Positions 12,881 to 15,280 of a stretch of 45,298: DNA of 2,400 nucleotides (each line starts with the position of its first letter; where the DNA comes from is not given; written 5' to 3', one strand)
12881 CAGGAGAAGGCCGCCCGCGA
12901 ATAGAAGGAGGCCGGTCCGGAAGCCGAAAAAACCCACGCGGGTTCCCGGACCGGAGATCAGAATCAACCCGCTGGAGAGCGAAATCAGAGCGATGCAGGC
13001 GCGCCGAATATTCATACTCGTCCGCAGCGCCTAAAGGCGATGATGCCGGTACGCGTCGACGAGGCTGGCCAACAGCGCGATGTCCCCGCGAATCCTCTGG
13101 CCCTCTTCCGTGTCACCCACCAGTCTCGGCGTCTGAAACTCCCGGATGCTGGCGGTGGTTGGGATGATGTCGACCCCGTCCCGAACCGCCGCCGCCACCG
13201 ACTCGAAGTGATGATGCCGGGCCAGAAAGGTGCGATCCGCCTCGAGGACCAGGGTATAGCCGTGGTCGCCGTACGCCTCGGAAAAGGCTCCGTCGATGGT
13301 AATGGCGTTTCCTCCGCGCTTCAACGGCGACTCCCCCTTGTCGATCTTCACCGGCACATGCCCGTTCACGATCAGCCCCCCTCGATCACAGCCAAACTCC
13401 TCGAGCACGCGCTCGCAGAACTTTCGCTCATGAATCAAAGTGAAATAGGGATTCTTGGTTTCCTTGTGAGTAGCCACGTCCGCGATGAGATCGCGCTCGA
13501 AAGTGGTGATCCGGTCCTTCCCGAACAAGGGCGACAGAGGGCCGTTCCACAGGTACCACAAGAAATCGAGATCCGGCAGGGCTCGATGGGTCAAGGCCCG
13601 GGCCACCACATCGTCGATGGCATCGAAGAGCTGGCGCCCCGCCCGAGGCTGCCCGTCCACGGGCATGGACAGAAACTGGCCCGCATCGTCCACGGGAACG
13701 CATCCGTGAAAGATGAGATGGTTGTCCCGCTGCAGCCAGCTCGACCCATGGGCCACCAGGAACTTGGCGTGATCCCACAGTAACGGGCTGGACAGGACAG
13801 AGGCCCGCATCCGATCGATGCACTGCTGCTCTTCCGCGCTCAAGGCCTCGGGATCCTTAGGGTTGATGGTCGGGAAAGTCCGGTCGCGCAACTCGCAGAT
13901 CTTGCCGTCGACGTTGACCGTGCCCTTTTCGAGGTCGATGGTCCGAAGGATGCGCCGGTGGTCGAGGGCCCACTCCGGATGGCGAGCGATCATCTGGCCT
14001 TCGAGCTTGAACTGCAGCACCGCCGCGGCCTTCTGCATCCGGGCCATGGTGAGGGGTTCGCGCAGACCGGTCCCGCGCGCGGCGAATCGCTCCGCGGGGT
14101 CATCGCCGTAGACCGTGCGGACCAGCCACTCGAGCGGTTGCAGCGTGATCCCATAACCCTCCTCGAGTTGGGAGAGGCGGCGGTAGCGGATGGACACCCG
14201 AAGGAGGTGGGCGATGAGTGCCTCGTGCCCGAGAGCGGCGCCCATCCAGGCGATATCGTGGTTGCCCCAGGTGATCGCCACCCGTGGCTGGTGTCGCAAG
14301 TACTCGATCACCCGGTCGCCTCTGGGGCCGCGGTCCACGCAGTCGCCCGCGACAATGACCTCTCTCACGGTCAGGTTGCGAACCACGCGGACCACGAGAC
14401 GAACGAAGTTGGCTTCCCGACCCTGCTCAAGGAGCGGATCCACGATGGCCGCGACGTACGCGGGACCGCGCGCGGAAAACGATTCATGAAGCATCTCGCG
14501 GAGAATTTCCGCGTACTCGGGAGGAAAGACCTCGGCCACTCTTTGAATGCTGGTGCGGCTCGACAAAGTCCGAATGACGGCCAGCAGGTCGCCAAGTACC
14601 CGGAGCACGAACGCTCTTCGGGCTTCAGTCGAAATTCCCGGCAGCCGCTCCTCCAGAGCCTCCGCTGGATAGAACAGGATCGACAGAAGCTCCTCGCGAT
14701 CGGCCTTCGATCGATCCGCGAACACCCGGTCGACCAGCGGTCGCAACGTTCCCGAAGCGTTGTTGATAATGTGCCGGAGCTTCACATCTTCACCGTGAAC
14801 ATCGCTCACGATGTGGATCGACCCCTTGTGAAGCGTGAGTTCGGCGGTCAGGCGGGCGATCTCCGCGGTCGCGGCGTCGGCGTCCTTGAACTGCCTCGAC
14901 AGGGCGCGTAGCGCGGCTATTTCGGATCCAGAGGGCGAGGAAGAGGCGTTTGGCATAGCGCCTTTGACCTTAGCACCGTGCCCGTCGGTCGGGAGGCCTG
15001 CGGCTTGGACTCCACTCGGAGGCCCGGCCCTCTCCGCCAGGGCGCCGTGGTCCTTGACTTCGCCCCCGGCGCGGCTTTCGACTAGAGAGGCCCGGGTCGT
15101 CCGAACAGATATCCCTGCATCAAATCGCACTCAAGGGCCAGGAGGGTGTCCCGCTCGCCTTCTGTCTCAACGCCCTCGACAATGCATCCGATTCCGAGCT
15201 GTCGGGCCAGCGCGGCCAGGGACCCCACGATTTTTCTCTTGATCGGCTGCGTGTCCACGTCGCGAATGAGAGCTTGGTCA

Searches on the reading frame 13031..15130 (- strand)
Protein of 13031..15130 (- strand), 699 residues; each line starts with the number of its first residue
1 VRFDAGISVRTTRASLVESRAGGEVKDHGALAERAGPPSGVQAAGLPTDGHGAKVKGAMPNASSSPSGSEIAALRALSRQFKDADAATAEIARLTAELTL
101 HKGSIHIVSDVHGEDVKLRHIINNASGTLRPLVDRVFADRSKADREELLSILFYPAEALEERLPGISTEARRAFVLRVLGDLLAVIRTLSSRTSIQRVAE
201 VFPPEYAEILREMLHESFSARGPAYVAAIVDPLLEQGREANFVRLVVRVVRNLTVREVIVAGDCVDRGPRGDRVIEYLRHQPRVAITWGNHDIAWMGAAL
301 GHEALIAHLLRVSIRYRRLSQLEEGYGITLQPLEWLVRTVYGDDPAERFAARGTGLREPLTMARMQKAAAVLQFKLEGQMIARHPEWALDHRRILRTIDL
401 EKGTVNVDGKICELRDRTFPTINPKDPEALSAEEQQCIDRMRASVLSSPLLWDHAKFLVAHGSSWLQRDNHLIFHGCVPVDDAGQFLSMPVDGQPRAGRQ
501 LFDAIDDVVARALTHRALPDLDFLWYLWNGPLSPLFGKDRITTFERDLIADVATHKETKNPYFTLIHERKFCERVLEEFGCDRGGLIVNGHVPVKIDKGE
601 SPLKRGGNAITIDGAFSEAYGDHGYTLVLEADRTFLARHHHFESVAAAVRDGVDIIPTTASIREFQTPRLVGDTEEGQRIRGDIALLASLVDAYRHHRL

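Call 70: search_protein_families(library=pfam, proteins=[window:13031-15130:-], max_evalue=0.00001)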
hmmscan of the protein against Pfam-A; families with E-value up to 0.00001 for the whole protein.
window:13031-15130:- (699 aa): 2 families
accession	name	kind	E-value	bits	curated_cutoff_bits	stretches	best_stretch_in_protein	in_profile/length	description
PF06874.16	FBPase_2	-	5.9e-195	649.7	27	1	74-695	3-638/639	Firmicute fructose-1,6-bisphosphatase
PF00149.33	Metallophos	-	1.2e-06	29.6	21.5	0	237-300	13-72/191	Calcineurin-like phosphoesterase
